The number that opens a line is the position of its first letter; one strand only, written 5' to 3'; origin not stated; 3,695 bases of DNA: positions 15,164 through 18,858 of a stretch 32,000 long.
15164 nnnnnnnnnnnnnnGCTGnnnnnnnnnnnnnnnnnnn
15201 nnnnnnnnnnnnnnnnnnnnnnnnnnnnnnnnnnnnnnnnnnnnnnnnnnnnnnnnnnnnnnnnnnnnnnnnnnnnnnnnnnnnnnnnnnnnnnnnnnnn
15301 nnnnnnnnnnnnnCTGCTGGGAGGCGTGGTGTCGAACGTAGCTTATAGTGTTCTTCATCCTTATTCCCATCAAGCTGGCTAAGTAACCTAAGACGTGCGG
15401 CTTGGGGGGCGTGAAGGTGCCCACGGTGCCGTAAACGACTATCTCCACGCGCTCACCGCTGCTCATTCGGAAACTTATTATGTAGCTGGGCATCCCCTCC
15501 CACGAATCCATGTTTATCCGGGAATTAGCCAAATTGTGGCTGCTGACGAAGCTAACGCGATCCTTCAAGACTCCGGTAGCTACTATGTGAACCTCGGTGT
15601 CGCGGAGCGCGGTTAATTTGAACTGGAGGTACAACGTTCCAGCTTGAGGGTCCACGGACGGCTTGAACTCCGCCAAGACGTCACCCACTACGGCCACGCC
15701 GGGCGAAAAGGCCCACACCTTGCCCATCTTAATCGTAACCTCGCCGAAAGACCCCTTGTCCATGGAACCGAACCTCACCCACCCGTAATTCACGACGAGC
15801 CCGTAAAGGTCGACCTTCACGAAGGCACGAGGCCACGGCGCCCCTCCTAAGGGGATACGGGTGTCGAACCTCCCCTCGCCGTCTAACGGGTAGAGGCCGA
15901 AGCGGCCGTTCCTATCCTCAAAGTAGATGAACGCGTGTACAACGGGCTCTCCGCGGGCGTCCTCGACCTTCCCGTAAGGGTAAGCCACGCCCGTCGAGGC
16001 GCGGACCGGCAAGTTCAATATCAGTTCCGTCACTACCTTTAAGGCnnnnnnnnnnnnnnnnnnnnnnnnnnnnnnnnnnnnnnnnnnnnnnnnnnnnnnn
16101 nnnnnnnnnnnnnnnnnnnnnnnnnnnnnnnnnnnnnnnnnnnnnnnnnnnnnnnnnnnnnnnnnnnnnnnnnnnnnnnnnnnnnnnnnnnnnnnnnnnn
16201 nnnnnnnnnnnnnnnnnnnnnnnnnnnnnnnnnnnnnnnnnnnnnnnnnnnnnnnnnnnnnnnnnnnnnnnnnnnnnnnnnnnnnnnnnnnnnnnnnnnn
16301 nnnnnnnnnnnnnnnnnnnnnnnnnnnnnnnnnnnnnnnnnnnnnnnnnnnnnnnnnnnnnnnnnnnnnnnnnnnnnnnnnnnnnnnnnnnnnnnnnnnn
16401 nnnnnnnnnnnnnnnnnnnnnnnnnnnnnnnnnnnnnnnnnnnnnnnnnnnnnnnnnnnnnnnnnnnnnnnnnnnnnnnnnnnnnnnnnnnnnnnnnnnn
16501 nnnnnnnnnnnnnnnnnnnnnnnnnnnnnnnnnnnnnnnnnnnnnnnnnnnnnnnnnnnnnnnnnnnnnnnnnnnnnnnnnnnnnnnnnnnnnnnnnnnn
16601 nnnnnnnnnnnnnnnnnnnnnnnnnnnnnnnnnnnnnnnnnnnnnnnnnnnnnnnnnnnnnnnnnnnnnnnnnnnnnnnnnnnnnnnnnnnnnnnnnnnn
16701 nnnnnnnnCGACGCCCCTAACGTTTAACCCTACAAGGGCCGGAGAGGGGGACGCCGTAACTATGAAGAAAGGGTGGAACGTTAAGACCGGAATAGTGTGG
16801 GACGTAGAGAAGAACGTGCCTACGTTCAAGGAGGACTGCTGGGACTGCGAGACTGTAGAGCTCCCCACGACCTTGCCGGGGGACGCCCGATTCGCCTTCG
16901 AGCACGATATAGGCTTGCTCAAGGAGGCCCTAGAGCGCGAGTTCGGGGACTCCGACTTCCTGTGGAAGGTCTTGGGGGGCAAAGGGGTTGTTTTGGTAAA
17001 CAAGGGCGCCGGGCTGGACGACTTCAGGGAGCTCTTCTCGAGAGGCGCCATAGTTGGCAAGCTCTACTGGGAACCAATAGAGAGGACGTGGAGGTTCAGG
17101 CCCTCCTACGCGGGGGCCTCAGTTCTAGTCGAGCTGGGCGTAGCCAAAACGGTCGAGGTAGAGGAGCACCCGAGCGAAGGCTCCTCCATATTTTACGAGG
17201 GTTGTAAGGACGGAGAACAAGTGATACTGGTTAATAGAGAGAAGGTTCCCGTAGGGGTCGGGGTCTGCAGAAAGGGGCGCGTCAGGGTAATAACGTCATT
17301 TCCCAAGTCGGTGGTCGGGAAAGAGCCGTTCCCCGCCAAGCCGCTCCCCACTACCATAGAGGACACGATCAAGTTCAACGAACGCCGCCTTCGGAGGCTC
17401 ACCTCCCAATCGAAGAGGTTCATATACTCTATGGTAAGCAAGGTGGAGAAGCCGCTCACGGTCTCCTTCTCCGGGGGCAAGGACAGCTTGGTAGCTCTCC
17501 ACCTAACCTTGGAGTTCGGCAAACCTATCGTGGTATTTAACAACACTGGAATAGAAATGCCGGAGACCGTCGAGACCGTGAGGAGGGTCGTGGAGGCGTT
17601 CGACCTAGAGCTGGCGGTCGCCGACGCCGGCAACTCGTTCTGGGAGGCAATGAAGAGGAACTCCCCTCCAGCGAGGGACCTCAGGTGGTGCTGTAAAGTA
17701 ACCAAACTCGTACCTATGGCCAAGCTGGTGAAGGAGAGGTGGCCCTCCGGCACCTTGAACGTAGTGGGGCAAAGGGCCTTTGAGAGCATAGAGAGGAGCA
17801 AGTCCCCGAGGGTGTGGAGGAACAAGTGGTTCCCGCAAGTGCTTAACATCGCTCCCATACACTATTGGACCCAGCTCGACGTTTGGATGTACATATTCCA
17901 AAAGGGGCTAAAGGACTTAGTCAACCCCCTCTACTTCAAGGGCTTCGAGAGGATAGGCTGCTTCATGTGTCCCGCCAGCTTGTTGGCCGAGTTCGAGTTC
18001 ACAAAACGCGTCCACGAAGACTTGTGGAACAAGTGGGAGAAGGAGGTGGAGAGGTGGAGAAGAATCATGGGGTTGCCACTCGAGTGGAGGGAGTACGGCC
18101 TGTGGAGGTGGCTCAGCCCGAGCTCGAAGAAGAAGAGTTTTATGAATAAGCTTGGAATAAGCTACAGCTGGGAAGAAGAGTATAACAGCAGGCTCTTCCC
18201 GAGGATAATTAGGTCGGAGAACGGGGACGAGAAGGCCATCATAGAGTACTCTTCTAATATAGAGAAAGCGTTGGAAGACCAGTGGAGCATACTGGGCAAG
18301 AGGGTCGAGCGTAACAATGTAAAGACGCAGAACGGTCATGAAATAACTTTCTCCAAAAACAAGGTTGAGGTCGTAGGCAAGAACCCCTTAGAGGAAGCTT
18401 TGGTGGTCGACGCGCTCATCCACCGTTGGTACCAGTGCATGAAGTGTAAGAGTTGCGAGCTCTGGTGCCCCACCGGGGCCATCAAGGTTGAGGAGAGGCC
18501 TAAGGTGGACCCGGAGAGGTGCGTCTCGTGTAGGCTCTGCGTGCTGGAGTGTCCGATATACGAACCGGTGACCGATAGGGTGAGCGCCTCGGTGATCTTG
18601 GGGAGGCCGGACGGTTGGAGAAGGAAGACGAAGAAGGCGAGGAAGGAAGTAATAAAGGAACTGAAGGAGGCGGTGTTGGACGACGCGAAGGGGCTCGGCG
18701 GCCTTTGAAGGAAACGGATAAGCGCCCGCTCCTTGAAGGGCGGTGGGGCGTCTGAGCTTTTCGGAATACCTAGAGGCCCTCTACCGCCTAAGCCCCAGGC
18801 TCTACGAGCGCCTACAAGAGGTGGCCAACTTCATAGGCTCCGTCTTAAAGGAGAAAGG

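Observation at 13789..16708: VirB4-type ATPase plus 508-aa polytopic membrane protein: a Ced/Ted-like (conjugation-related) DNA-transfer module with atypical architecture and no visible pilin gene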

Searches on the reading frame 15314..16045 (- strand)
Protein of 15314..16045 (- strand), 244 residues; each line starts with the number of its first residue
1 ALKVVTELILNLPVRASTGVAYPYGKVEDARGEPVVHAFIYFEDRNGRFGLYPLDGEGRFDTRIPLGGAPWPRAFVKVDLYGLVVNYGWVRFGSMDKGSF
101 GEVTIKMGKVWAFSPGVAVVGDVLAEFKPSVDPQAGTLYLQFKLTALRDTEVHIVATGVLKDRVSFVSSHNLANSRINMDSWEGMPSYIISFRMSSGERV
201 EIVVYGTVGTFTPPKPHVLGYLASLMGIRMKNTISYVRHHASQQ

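Call 38: search_protein_representatives(alignment_id=A2)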
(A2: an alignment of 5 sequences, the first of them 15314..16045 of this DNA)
Query: 5 sequences, 248 profile positions. Proteins with E-value up to 0.001 (for the whole library): 11; up to 1e-10: 6; up to 1e-30: 4. The best 11 are listed.
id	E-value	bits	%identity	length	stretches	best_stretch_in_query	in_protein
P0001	1.0e-112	392.0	-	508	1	1-248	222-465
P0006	1.8e-98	345.4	-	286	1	6-244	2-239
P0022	7.9e-39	150.0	-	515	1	20-240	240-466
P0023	2.8e-38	148.2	-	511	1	20-240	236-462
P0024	9.3e-29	117.1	-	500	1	16-232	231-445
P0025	1.0e-23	100.5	-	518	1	16-229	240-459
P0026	9.3e-10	54.8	-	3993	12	27-89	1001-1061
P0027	3.7e-06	43.0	-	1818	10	26-69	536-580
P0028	1.5e-05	41.0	-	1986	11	26-66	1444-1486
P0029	4.0e-05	39.6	-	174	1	140-240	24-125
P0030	4.2e-05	39.6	-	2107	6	25-69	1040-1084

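Call 61: search_protein_families(library=ncbifam, proteins=[P0022, P0025], max_evalue=0.001)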
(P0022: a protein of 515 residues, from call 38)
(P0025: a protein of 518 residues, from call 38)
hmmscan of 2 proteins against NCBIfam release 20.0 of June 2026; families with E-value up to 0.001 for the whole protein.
P0022 (515 aa): 2 families
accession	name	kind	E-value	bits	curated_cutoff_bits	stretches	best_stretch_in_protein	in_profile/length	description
NF041796.2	Ced_CedA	equivalog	9e-27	94.3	330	2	4-119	4-121/259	DNA import protein CedA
NF053657.1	CedE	equivalog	2.1e-17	63.8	400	1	6-217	5-197/260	DNA-translocating protein CedE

P0025 (518 aa): 2 families
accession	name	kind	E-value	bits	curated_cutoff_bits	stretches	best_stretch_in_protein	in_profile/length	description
NF041796.2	Ced_CedA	equivalog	2.3e-19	70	330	2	2-142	5-143/259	DNA import protein CedA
NF053657.1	CedE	equivalog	5.1e-10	39.6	400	1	2-211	4-191/260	DNA-translocating protein CedE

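Call 80: search_protein_families(library=pfam, proteins=[window:15314-16045:-, P0027, P0022, P0024], max_evalue=1)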
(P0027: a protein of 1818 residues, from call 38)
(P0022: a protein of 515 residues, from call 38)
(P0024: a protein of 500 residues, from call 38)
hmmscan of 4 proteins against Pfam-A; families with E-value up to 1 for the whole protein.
window:15314-16045:- (244 aa): 0 families

P0027 (1818 aa): 15 families
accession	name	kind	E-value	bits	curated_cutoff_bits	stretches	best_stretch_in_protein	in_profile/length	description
PF13620.12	CarboxypepD_reg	-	3.2e-44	149.6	32.3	13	881-930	2-53/82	Carboxypeptidase regulatory-like domain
PF00395.25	SLH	-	8.9e-40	134.9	20.8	3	1648-1689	1-43/44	S-layer homology domain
PF23194.1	NOMO_5th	-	2.9e-21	76.1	27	0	472-523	30-84/89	NOMO fifth transthyretin-like domain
PF13860.13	FlgD_ig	-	2.4e-13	50.3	27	2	511-560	1-51/79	FlgD Ig-like domain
PF18925.5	DUF5675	-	3.4e-10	40.2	26.7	0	214-253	23-57/114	Family of unknown function (DUF5675)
PF11146.13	DUF2905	-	6.9e-08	33.1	22.2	0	303-319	33-49/64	Protein of unknown function (DUF2905)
PF23093.1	GBD_Tenm3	-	6.8e-06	26.4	27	1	1336-1374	88-126/130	Teneurin-3-like, galactose-binding domain-like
PF21337.3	Peptidase_M17_N_1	-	1.1e-05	25.9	27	0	977-996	8-27/118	M17 aminopeptidase, N-terminal domain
PF02369.22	Big_1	-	1.7e-05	25.3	34.9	1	180-211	14-45/93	Bacterial Ig-like domain (group 1)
PF00145.23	DNA_methylase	-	0.00043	20.3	22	0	531-562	108-139/324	C-5 cytosine-specific DNA methylase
PF19637.4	DUF6140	-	0.0012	19.3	27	1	261-294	21-52/69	Family of unknown function (DUF6140)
PF10071.14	DUF2310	-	0.0027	17.4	25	0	1181-1227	15-61/255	Zn-ribbon-containing, possibly nucleic-acid-binding protein (DUF2310)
PF02721.21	DUF223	-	0.012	16.3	24.6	0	928-956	56-84/104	Domain of unknown function DUF223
PF18612.7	Bac_A_amyl_C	-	0.083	13.1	25.9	0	994-1014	25-45/69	Bacterial Alpha amylase C-terminal domain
PF05532.17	CsbD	-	0.18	12.2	40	0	877-903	6-32/53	CsbD-like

P0022 (515 aa): 0 families

P0024 (500 aa): 0 families

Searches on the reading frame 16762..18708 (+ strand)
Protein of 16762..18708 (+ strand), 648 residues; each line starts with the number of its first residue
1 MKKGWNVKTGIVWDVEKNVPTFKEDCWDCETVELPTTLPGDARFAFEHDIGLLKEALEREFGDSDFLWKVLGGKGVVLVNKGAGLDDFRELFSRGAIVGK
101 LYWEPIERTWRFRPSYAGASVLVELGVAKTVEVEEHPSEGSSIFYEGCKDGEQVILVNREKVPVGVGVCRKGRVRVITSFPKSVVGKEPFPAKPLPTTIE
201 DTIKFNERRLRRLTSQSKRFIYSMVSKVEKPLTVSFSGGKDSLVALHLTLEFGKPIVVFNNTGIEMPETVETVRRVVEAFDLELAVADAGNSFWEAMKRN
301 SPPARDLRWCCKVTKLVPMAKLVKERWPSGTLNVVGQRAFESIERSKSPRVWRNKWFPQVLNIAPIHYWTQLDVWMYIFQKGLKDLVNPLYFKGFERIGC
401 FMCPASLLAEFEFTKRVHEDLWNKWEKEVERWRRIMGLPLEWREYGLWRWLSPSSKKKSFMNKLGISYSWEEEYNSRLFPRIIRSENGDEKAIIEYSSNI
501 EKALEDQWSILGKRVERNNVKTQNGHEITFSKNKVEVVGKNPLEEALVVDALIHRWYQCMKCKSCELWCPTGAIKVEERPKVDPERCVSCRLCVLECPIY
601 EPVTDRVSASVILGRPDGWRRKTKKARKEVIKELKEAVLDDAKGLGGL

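Call 3: search_protein_families(library=pfam, proteins=[window:16762-18708:+], max_evalue=0.1)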
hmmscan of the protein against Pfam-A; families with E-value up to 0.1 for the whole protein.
window:16762-18708:+ (648 aa): 16 families
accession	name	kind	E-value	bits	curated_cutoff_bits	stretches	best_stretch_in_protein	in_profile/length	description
PF01507.26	PAPS_reduct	-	2e-44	152.1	22.5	1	232-405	2-174/175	Phosphoadenosine phosphosulfate reductase domain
PF13183.11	Fer4_8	-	9.5e-08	32.9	27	2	585-610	3-28/68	4Fe-4S dicluster domain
PF12797.12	Fer4_2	-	1.3e-06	28.4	24.5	1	579-598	2-21/22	4Fe-4S binding domain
PF14697.11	Fer4_21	-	1.4e-06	28.8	35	1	558-601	7-55/59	4Fe-4S dicluster domain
PF12838.12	Fer4_7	-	1.9e-06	28.6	27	1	558-598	1-49/52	4Fe-4S dicluster domain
PF00037.32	Fer4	-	4.6e-06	26.7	21.1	2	580-598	1-19/24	4Fe-4S binding domain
PF13534.11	Fer4_17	-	7.4e-06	26.9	22.2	1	554-572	41-59/61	4Fe-4S dicluster domain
PF13187.11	Fer4_9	-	4.9e-05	23.7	27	1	558-598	1-48/52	4Fe-4S dicluster domain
PF12837.12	Fer4_6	-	0.00057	20.2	25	1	580-598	2-20/24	4Fe-4S binding domain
PF13484.11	Fer4_16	-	0.00077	20.6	30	1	558-589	1-31/66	4Fe-4S double cluster binding domain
PF13237.11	Fer4_10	-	0.0077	16.6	25.5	2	558-598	8-53/53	4Fe-4S dicluster domain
PF13459.11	Fer4_15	-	0.02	16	22.4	1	581-620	2-34/66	4Fe-4S single cluster domain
PF12800.12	Fer4_4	-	0.039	14.8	24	1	584-598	1-15/17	4Fe-4S binding domain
PF03657.19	UPF0113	-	0.047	14.4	23.8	0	144-175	26-60/73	UPF0113 PUA domain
PF13370.11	Fer4_13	-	0.049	14.8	24.5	0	582-614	1-33/58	4Fe-4S single cluster domain of Ferredoxin I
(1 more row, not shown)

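Call 4: search_protein_families(library=ncbifam, proteins=[window:16762-18708:+], max_evalue=0.1)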
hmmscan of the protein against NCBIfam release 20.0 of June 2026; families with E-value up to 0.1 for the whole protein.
window:16762-18708:+ (648 aa): 81 families (the best 25 are shown)
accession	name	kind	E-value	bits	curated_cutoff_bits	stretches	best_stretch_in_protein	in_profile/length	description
NF010369.0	PRK13795.1-4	equivalog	7.8e-125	417.5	1086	1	9-599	12-621/633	hypothetical protein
NF010367.0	PRK13795.1-2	equivalog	1.6e-118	396.7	456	1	8-601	9-583/584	hypothetical protein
NF010366.0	PRK13795.1-1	equivalog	3.5e-97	326.1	745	1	9-600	36-651/667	hypothetical protein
NF010368.0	PRK13795.1-3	equivalog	4.9e-95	319.1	588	1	8-599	9-629/635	hypothetical protein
NF006327.0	PRK08557.1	equivalog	3.1e-56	190.9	366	1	41-465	5-411/415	hypothetical protein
NF006351.0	PRK08576.1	equivalog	1.5e-36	125.9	290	1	194-414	202-410/436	hypothetical protein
NF002537.0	PRK02090.1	equivalog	5.5e-22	78.6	154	1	214-406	25-215/244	phosphoadenylyl-sulfate reductase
TIGR02055.1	APS_reductase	subfamily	7.3e-17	61.8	235.3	1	246-407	10-171/194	adenylylsulfate reductase, thioredoxin dependent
TIGR00434.1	cysH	subfamily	1.7e-12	47.7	165.1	1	230-407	14-191/214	phosophoadenylyl-sulfate reductase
NF003587.0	PRK05253.1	subfamily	2e-09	37.1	195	2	207-348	6-146/301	sulfate adenylyltransferase subunit CysD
TIGR02039.1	CysD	subfamily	3.9e-07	29.9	396.6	1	210-292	1-87/294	sulfate adenylyltransferase, small subunit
NF058577.1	FdxA_fam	equivalog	1.1e-06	28.7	65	1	558-599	8-50/52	4Fe-4S ferredoxin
NF009214.0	PRK12563.1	equivalog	1.5e-06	27.8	413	2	208-251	22-64/317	sulfate adenylyltransferase subunit CysD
NF005505.0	PRK07118.1-4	equivalog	1.6e-06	27.9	378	1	557-598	216-258/265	Fe-S cluster domain-containing protein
TIGR03183.1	DNA_S_dndC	equivalog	1.6e-06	27.3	290.4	1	229-381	13-200/447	DNA phosphorothioation system sulfurtransferase DndC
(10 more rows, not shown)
